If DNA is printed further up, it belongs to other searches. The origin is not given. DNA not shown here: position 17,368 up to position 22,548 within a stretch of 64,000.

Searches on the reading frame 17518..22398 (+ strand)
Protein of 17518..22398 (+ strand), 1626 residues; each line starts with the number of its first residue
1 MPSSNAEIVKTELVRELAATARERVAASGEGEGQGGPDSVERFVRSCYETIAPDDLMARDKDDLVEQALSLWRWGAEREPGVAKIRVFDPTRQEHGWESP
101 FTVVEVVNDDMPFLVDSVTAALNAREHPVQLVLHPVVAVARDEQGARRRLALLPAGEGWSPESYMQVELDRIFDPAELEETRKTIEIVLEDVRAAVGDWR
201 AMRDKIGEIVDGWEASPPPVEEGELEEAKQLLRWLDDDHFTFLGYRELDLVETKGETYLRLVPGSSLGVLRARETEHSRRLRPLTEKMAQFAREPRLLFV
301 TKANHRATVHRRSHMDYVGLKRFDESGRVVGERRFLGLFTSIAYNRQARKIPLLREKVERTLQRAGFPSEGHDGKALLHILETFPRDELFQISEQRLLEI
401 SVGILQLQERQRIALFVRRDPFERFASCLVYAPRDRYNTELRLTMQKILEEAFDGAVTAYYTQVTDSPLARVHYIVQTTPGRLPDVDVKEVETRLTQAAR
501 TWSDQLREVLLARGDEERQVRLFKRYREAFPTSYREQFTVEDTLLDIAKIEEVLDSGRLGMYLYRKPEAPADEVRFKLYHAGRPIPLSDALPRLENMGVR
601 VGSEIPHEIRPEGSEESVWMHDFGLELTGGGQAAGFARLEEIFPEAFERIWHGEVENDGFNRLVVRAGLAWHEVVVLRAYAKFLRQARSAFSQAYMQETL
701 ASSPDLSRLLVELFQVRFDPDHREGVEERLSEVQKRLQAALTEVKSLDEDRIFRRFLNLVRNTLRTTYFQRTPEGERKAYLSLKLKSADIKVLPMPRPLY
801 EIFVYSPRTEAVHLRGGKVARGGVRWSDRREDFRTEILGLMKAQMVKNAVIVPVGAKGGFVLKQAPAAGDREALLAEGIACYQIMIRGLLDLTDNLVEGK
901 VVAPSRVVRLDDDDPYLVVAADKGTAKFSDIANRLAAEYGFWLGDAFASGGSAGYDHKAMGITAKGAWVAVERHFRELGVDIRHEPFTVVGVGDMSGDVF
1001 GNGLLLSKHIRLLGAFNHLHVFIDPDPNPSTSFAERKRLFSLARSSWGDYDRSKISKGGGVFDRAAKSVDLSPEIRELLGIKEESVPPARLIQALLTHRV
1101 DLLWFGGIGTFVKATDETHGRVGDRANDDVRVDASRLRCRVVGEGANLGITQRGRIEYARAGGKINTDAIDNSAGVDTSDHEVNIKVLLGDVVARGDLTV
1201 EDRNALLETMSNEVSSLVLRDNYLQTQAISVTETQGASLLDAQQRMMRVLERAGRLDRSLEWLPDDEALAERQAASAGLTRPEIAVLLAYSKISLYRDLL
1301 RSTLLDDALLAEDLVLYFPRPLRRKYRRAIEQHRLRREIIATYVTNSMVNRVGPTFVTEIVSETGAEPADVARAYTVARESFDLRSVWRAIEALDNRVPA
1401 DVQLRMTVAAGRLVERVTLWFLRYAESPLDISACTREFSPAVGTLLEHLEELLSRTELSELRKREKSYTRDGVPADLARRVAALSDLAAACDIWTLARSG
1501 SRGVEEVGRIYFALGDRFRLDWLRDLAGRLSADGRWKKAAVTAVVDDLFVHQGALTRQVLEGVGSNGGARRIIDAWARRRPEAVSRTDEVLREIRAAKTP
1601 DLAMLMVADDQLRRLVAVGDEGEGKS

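Call 13: search_protein_families(library=pfam, proteins=[window:17518-22398:+], max_evalue=0.00001)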
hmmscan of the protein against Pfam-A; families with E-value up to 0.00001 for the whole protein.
window:17518-22398:+ (1626 aa): 8 families
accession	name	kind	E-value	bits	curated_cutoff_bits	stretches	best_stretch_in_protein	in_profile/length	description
PF05088.18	Bac_GDH_CD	-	1.6e-260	865.2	22.8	1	737-1231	2-496/497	Bacterial NAD-glutamate dehydrogenase, catalytic domain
PF21074.2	GDH_C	-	3.9e-120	401.5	26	1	1277-1613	2-338/339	Glutamate dehydrogenase, C-terminal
PF21075.3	GDH_ACT1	-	4.1e-44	150.3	23.7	1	43-184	1-143/144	Glutamate dehydrogenase, ACT1 domain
PF21076.3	GDH_ACT2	-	9.6e-35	119.5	22.8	1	415-503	2-90/90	Glutamate dehydrogenase, ACT2 domain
PF21078.2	GDH_HM3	-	1.5e-29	102.3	24.6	1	655-720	1-66/66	Glutamate dehydrogenase, helical motif 3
PF21073.2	GDH_HM1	-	4.9e-28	97.3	21.2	1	351-410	1-60/60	Glutamate dehydrogenase, helical motif 1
PF21077.3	GDH_ACT3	-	3.9e-25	87.8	22.2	1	559-632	2-74/80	Glutamate dehydrogenase, ACT3 domain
PF21079.2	GDH_HM2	-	8.1e-12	45.4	21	1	509-552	1-44/45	Glutamate dehydrogenase, helical motif 2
